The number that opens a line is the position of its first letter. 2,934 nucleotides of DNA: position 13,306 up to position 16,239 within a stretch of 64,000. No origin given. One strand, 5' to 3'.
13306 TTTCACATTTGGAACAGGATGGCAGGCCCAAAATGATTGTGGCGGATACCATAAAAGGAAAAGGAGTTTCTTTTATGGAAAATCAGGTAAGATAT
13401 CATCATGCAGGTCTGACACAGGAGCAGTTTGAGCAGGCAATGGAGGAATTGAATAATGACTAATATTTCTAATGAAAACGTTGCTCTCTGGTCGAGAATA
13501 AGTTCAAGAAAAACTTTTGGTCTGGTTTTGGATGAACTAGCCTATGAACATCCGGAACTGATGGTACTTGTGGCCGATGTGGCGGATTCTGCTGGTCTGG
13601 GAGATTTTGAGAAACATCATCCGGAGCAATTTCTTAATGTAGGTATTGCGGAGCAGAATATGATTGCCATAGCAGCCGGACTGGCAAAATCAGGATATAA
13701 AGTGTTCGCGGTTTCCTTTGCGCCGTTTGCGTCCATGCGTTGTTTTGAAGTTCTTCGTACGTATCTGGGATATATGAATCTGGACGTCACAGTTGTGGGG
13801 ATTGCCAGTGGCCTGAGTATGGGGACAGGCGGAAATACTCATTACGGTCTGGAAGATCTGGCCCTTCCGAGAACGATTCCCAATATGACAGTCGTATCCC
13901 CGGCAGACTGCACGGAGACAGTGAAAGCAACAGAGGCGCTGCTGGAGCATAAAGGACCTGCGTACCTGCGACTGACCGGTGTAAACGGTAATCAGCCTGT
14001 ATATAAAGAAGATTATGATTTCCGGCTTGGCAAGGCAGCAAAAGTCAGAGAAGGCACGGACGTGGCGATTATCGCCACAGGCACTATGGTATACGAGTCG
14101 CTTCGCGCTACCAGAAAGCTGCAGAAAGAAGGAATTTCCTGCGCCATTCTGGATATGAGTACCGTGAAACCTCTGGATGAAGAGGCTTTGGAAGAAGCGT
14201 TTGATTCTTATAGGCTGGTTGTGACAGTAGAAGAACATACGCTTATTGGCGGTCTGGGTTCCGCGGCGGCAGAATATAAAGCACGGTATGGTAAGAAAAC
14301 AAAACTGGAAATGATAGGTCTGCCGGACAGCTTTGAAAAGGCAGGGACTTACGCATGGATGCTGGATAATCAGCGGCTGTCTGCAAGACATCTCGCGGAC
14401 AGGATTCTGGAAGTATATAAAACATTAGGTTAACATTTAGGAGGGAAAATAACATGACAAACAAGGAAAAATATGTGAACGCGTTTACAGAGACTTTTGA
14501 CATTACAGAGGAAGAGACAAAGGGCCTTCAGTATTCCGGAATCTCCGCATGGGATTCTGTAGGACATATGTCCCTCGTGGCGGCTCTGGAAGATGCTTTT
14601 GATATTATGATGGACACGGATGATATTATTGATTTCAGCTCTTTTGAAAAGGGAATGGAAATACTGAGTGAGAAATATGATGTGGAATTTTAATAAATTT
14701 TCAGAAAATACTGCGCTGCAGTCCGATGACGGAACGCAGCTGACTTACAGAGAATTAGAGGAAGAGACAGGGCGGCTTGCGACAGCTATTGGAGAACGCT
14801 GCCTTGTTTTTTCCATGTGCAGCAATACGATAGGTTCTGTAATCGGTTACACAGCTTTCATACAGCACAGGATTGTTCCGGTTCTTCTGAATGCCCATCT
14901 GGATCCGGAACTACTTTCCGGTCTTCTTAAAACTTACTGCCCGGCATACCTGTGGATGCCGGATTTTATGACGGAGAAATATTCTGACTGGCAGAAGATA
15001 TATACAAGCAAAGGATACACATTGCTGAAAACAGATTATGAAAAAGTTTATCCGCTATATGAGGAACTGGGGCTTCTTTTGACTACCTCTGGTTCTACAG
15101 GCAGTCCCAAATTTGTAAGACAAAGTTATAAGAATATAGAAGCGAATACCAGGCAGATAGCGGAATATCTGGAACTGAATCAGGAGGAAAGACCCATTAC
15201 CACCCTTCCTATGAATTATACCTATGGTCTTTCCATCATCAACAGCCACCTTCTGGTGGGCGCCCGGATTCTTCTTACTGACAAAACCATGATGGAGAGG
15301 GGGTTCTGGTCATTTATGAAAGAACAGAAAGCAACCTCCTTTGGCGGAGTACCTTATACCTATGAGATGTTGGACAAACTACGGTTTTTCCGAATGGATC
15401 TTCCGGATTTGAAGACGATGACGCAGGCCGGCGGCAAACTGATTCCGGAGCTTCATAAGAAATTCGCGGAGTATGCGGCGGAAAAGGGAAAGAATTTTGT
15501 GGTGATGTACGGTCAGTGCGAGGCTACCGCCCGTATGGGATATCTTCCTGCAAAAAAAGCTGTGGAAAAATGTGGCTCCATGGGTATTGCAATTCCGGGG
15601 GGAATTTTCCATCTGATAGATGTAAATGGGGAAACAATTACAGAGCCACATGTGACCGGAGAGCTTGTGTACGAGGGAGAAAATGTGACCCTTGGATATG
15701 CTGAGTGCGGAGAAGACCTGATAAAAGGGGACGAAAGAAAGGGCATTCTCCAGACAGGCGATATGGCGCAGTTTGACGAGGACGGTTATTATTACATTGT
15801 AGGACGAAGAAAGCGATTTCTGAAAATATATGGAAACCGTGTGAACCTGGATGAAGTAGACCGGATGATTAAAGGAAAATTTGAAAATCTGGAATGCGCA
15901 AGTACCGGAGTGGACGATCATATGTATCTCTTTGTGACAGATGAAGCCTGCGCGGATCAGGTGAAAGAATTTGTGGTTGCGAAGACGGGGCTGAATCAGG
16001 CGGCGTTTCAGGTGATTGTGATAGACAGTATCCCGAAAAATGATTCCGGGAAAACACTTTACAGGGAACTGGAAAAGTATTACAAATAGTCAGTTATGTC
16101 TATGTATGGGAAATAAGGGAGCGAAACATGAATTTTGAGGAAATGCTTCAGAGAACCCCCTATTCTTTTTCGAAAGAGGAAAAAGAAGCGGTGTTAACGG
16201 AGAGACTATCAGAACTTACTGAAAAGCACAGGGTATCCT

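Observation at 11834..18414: Self-promoted SDR / split transketolase / carrier protein / adenylating ligase / LuxE / LuxC cassette embedded in the glycan locus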

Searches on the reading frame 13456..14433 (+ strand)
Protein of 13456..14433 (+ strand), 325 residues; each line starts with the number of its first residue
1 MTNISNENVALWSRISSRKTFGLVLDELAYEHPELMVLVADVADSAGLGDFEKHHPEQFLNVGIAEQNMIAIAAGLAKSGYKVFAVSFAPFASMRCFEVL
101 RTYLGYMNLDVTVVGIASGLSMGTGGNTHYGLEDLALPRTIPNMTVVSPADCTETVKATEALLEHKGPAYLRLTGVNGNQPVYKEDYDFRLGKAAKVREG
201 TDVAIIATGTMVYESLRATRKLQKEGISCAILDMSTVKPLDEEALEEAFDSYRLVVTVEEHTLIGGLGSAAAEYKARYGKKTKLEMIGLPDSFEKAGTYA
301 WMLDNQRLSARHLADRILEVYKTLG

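Call 3: search_protein_families(library=pfam, proteins=[window:13456-14433:+], max_evalue=0.001)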
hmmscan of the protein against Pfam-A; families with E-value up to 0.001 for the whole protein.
window:13456-14433:+ (325 aa): 4 families
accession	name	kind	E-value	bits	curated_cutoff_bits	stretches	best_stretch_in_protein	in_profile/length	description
PF02779.29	Transket_pyr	-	2.4e-34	118.9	27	1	15-174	3-168/174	Transketolase, pyrimidine binding domain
PF02780.25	Transketolase_C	-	1.9e-29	102.5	25.9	1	192-300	1-111/124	Transketolase, C-terminal domain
PF17147.9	PFOR_II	-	2.8e-06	28.1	27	1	202-281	2-81/102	Pyruvate:ferredoxin oxidoreductase core domain II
PF22613.1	Transketolase_C_1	-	9.9e-05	23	27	1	199-246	10-55/113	Transketolase-like TK C-terminal domain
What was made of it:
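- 13456..14433 (+): Split transketolase, Pyr + C subunit. PF02779/PF02780 (call 3).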

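Call 7: search_protein_families(library=ncbifam, proteins=[window:13456-14433:+], max_evalue=0.01)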
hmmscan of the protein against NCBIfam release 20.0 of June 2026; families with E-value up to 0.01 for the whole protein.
window:13456-14433:+ (325 aa): 12 families
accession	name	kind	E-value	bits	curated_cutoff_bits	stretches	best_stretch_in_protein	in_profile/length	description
NF004559.0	PRK05899.2-5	equivalog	7.9e-69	232.5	488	1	8-322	311-625/627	transketolase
TIGR00204.1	dxs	equivalog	4e-51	174.3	465.95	1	16-319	311-613/616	1-deoxy-D-xylulose-5-phosphate synthase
NF004556.0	PRK05899.2-2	equivalog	6.7e-43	146.9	575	1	13-320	320-637/639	transketolase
NF003933.0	PRK05444.2-2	equivalog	4.1e-42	144.5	395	1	6-321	280-605/606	1-deoxy-D-xylulose-5-phosphate synthase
NF008968.0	PRK12315.1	subfamily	3.5e-36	124.6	510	1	24-321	288-581/582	1-deoxy-D-xylulose-5-phosphate synthase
TIGR00232.1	tktlase_bact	equivalog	1.8e-24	86.1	682.25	1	13-262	347-597/654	transketolase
NF004558.0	PRK05899.2-4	equivalog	2.5e-17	62.5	788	1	39-263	369-601/651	transketolase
NF006667.0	PRK09212.1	subfamily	1.6e-16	60.1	321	1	139-273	138-274/327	pyruvate dehydrogenase complex E1 component subunit beta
NF008854.0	PRK11892.1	equivalog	3e-14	52.6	454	1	141-271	278-411/464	pyruvate dehydrogenase complex E1 component subunit beta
NF006412.0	PRK08659.1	equivalog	3.1e-05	23.4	411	1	198-259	272-333/378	2-oxoacid:acceptor oxidoreductase subunit alpha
TIGR03710.1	OAFO_sf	subfamily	5.4e-05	22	482.75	1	199-261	462-523/561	2-oxoacid:acceptor oxidoreductase subunit alpha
NF007201.0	PRK09622.1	equivalog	0.00047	19.2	590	1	199-273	266-340/405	2-oxoacid:ferredoxin oxidoreductase subunit alpha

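Call 39: search_solved_structures(query=window:13456-14433:+, max_evalue=1e-10, show_alignments=2)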
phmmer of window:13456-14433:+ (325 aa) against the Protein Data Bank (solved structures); distinct sequences matched with E-value up to 1e-10: 36.
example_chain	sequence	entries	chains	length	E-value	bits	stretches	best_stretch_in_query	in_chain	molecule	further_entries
6yaj_AAA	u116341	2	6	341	2.2e-65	224.2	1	15-315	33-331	C-terminal chain of split transketolase from Carboxydothermus hydrogenoformans | C-terminal component of the split chain transketolase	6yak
6rjb_A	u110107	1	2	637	3.4e-38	134.9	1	12-272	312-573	Transketolase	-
3ooy_A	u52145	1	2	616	4.9e-38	134.4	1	12-272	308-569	Transketolase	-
3mos_A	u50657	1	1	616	4.9e-38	134.4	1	12-272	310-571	Transketolase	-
6ha3_A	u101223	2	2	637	5.2e-38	134.3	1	12-272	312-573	Transketolase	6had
4kxu_A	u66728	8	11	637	5.2e-38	134.3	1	12-272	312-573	Transketolase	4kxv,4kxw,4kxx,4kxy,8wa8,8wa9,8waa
8a29_A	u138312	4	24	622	6.5e-35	124.1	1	20-303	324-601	1-deoxy-D-xylulose-5-phosphate synthase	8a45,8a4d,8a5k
6xxg_AAA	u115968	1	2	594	3.2e-32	115.3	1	18-298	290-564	1-deoxy-D-xylulose-5-phosphate synthase,1-deoxy-D-xylulose-5-phosphate synthase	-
2o1x_A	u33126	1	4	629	3.7e-32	115.1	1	18-298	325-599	1-deoxy-D-xylulose-5-phosphate synthase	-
6ouv_A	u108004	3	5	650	4e-32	115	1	18-298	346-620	1-deoxy-D-xylulose-5-phosphate synthase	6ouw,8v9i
2o1s_A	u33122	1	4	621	8.3e-32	113.9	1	18-308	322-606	1-deoxy-D-xylulose-5-phosphate synthase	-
8a8y_A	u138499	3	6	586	1.9e-29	106.2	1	17-302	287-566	1-deoxy-D-xylulose-5-phosphate synthase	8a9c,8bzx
7bzx_B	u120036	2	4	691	1.6e-26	96.6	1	34-318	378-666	1-deoxy-D-xylulose-5-phosphate synthase, chloroplastic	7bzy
9hn8_A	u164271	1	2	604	1.4e-23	86.9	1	20-318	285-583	1-deoxy-D-xylulose-5-phosphate synthase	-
8ogh_A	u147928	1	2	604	1.7e-23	86.7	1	20-318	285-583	1-deoxy-D-xylulose-5-phosphate synthase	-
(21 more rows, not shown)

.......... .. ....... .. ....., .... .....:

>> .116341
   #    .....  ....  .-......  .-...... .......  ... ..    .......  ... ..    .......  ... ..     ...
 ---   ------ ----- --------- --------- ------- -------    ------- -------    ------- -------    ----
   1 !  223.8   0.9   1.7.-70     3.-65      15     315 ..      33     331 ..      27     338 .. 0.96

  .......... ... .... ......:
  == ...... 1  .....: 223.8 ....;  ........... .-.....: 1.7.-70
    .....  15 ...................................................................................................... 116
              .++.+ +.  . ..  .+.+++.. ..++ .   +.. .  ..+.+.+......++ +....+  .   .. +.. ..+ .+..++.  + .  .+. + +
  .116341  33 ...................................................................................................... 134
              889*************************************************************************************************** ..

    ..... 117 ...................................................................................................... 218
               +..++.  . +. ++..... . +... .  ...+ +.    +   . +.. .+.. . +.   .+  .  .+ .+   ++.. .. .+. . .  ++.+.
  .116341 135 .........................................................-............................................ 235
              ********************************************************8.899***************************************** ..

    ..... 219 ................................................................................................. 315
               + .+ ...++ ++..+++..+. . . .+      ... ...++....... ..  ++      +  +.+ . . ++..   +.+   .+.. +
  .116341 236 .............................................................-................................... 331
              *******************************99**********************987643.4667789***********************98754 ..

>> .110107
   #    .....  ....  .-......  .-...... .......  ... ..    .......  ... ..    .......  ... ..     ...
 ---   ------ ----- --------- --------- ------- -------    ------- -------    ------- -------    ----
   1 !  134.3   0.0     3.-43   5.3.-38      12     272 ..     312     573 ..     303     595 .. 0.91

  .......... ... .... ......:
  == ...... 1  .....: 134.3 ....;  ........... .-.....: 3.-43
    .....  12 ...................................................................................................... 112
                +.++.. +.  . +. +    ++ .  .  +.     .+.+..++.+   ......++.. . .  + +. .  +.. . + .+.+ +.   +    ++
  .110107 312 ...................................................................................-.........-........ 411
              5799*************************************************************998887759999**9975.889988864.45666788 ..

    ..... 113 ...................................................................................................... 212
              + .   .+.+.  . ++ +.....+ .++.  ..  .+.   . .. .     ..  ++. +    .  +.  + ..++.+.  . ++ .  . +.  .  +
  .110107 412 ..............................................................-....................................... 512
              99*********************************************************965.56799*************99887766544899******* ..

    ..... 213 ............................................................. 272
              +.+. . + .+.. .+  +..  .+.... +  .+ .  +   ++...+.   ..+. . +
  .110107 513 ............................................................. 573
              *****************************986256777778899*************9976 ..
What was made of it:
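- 13456..14433 (+): 6yaj E 2e-65 (call 39).
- On Transketolase (split type): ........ and ASGL in the window, against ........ and THAG in 6yaj (call 39).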

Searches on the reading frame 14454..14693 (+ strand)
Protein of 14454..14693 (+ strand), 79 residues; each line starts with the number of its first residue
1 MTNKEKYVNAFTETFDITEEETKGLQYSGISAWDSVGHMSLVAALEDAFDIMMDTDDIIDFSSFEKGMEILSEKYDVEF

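Call 3: search_protein_families(library=pfam, proteins=[window:14454-14693:+], max_evalue=0.001)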
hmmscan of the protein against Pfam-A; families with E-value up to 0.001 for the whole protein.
window:14454-14693:+ (79 aa): 0 families

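Call 7: search_protein_families(library=ncbifam, proteins=[window:14454-14693:+], max_evalue=0.01)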
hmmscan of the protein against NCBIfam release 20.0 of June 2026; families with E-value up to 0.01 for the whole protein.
window:14454-14693:+ (79 aa): 2 families
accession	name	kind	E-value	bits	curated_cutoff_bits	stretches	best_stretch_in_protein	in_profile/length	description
NF002150.0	PRK00982.1-4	subfamily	0.003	17.7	66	1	12-62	15-66/80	acyl carrier protein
NF006031.0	PRK08172.1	equivalog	0.0048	17.5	76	0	34-64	37-67/82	acyl carrier protein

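Call 78: find_homologous_proteins(query=window:14454-14693:+, max_evalue=0.001)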
Query window:14454-14693:+ (79 aa): 4659 proteins with E <= 0.001 among 4660 candidates; the best 120 are listed.
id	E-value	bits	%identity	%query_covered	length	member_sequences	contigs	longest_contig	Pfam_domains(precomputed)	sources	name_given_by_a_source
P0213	8.3e-44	164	100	100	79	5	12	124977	-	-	-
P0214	6.6e-42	158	96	100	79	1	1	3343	-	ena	-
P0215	4.5e-41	155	94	100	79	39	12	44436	-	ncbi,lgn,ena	-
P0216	9.2e-39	148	90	100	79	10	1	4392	-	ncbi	-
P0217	9.4e-39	148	89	100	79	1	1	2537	-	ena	-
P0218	2.4e-38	147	89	100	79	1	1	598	-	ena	-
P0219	1.4e-37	144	85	100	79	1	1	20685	-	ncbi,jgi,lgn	-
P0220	4.5e-36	139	82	100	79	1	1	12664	-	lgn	-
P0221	1.4e-35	138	81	100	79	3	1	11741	-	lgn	-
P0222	1.7e-35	138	81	100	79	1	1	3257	-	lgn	-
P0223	2.0e-35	137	82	100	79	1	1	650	-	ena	-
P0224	3.5e-35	137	81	100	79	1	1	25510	-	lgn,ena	-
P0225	3.7e-35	136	80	100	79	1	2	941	-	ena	-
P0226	5.0e-35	136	82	100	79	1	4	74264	-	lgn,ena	-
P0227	1.8e-34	134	81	100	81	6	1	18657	-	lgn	-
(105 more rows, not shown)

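Call 85: predict_structure(alignment_id=A3)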
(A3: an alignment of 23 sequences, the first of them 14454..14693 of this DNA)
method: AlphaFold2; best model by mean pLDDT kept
length: 79 residues; sequences in the alignment: 23
mean_pLDDT: 87.0   pTM: 0.76
mean pLDDT of the five models: 87.0, 84.6, 83.7, 81.2, 77.8
residues with pLDDT >= 90: 36; 70-90: 40; 50-70: 3; < 50: 0
segments of 3 or more residues with pLDDT < 50: none
pLDDT, mean of each block of 10 residues (from residue 1): 90 88 72 86 93 88 88 91
secondary structure, 60 per line:
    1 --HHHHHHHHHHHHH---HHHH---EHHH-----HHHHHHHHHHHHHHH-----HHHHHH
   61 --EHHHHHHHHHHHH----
elements in order: H3-15 H19-22 H35-49 H55-60 H64-75
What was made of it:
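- On Acyl carrier protein: AF2 pLDDT 87, with helix 2 starting at Ser35 (call 85).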

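Call 87: fold_search(model_id=the predicted structure, library=pdb)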
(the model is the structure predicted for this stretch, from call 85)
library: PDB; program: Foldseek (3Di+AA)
matches with E <= 10: 223; with E <= 0.001: 0
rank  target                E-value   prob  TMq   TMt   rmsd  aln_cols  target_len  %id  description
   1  1x3o                  4.3e-02  1.00  0.75  0.74   2.7        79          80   16  Crystal structure of the acyl carrier protein from thermus thermophilus HB8 (released 2006-05-16)
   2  1l0h                  4.6e-02  1.00  0.77  0.80   2.0        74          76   19  CRYSTAL STRUCTURE OF BUTYRYL-ACP FROM E.COLI (released 2003-02-11)
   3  7pdi                  5.4e-02  1.00  0.79  0.76   2.1        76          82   17  Crystal structure of the holo-acyl carrier protein (holo-AcpP) from Pseudomonas putida KT2440. Produced as an apo/holo m (released 2021-08-18)
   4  7auf                  5.7e-02  1.00  0.70  0.64   2.9        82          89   16  anammox-specific acyl carrier protein from Kuenenia stuttgartiensis; normal refinement (released 2021-08-11)
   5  6n3p_G                6.3e-02  1.00  0.75  0.81   1.9        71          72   20  Crosslinked AcpP=FabZ complex from E. coli Type II FAS (released 2019-03-13)
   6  4ihh_K                7.4e-02  1.00  0.72  0.77   2.1        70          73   18  Chasing Acyl Carrier Protein Through a Catalytic Cycle of Lipid A Production (released 2013-11-13)
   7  9ka6_C                9.2e-02  1.00  0.78  0.81   2.0        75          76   20  Crystal structure of beta-ketoacyl-ACP synthase FabH C112Q in complex with acyl-ACP from E. coli (released 2025-09-10)
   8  9a4c_A                9.2e-02  1.00  0.73  0.75   2.0        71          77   18  Integrative model of ACP-HEPS2 by crosslinking MS and deep learning (released 2024-09-18)
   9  1l0i                  9.7e-02  1.00  0.77  0.79   2.0        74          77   19  Crystal structure of butyryl-ACP I62M mutant (released 2003-02-11)
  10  2eht                  9.7e-02  1.00  0.72  0.73   2.2        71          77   20  Crystal structure of acyl carrier protein from Aquifex aeolicus (form 2) (released 2007-09-11)
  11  6u0j_B                1.1e-01  1.00  0.75  0.80   2.0        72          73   19  Crosslinked Crystal Structure of Malonyl-CoA Acyl Carrier Protein Transacylase, FabD, and Acyl Carrier Protein, AcpP (released 2020-07-22)
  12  9ka7_C                1.2e-01  1.00  0.78  0.79   2.0        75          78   20  Crystal structure of beta-ketoacyl-ACP synthase FabH C112Q in complex with malonyl-ACP from E. coli (released 2025-09-10)
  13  2ehs                  1.2e-01  1.00  0.73  0.76   2.1        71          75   20  Crystal structure of acyl carrier protein from Aquifex aeolicus (form 1) (released 2007-09-11)
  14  4ihf_L                1.2e-01  1.00  0.71  0.77   2.1        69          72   20  Chasing Acyl Carrier Protein Through a Catalytic Cycle of Lipid A Production (released 2013-11-13)
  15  5wkp_C                1.2e-01  1.00  0.70  0.76   2.2        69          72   19  Crystal Structure of the Human mitochondrial Cysteine Desulfurase in complex with ISD11 and Iron-Sulfur Cluster Scaffo (released 2017-11-15)
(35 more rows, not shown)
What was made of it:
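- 14454..14693 (+): 79-aa acyl carrier protein. AF2 four-helix model; all top Foldseek hits are ACPs (calls 85, 87).
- On Acyl carrier protein: All top Foldseek hits are ACPs, TM 0.70-0.79 (call 87).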

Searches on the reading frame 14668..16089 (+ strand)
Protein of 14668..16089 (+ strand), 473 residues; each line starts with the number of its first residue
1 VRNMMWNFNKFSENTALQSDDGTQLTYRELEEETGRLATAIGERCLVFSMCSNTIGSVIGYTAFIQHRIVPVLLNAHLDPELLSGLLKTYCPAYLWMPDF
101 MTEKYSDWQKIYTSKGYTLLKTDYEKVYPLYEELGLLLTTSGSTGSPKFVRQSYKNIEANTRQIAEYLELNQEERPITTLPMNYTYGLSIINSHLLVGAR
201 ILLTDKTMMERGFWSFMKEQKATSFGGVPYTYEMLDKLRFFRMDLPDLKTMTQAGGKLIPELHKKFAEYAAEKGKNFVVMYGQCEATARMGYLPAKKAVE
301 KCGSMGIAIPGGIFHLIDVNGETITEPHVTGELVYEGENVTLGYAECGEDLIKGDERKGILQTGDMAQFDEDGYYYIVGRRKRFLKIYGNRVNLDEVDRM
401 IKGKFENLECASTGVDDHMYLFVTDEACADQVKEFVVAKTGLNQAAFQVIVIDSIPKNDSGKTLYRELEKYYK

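Call 3: search_protein_families(library=pfam, proteins=[window:14668-16089:+], max_evalue=0.001)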
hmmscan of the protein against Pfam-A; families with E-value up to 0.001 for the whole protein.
window:14668-16089:+ (473 aa): 1 family
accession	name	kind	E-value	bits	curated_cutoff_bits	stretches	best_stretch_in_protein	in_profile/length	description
PF00501.34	AMP-binding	-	1.2e-38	133.4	29.9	1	8-344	5-383/384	AMP-binding enzyme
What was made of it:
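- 14677..16089 (+): Stand-alone AMP-forming ligase (DltA-like size), the presumed loader of the ACP. PF00501 E 1.2e-38 (call 3).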

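Call 7: search_protein_families(library=ncbifam, proteins=[window:14668-16089:+], max_evalue=0.01)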
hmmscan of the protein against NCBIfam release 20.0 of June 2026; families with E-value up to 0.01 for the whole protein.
window:14668-16089:+ (473 aa): 99 families (the best 25 are shown)
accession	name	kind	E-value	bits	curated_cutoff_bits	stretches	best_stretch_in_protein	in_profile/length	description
TIGR03098.1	ligase_PEP_1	hypoth_equivalog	6.6e-41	140.3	592.35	1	125-418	156-455/517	acyl-CoA ligase (AMP-forming), exosortase A system-associated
NF004837.0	PRK06187.1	subfamily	2e-39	135.2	476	1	132-472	170-522/531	long-chain-fatty-acid--CoA ligase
TIGR01733.1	AA-adenyl-dom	subfamily_domain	1.8e-34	119.3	317.4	1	26-409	1-405/409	amino acid adenylation domain-containing protein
NF052269.1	Staph_lig_FadD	equivalog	1.6e-32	112.6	650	1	132-420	150-432/499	long-chain-fatty-acid--CoA ligase FadD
NF002966.0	PRK03640.1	equivalog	4.5e-32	111.3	556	1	13-470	17-478/483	o-succinylbenzoate--CoA ligase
TIGR01923.1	menE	equivalog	2.2e-31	109.2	330.15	1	26-463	1-437/442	o-succinylbenzoate--CoA ligase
NF005702.0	PRK07514.1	subfamily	6.8e-30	103.9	558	1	122-468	147-496/506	malonyl-CoA synthase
NF006386.0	PRK08633.1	equivalog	2.9e-29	101.5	1221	1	133-468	783-1137/1147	acyl-[ACP]--phospholipid O-acyltransferase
NF004758.0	PRK06087.1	equivalog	5.9e-29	100.9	736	1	132-462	188-525/548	medium-chain fatty-acid--CoA ligase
NF006572.0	PRK09088.1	equivalog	1.1e-28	100.2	696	1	21-464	25-479/491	acyl-CoA synthetase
NF009233.0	PRK12583.1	subfamily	1.5e-28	99.6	832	1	137-462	206-540/558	fatty acid CoA ligase family protein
NF005307.0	PRK06839.1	equivalog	7.6e-28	97.4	748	1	26-468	29-489/496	o-succinylbenzoate--CoA ligase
NF004114.0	PRK05605.1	equivalog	1.2e-27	96.5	766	1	105-417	195-505/575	long-chain-fatty-acid--CoA ligase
NF004229.0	PRK05677.1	subfamily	2.2e-27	95.7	879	1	124-469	199-552/563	long-chain-fatty-acid--CoA ligase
NF005858.0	PRK07787.1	subfamily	3.1e-27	95.1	575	1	12-469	15-469/471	acyl-CoA synthetase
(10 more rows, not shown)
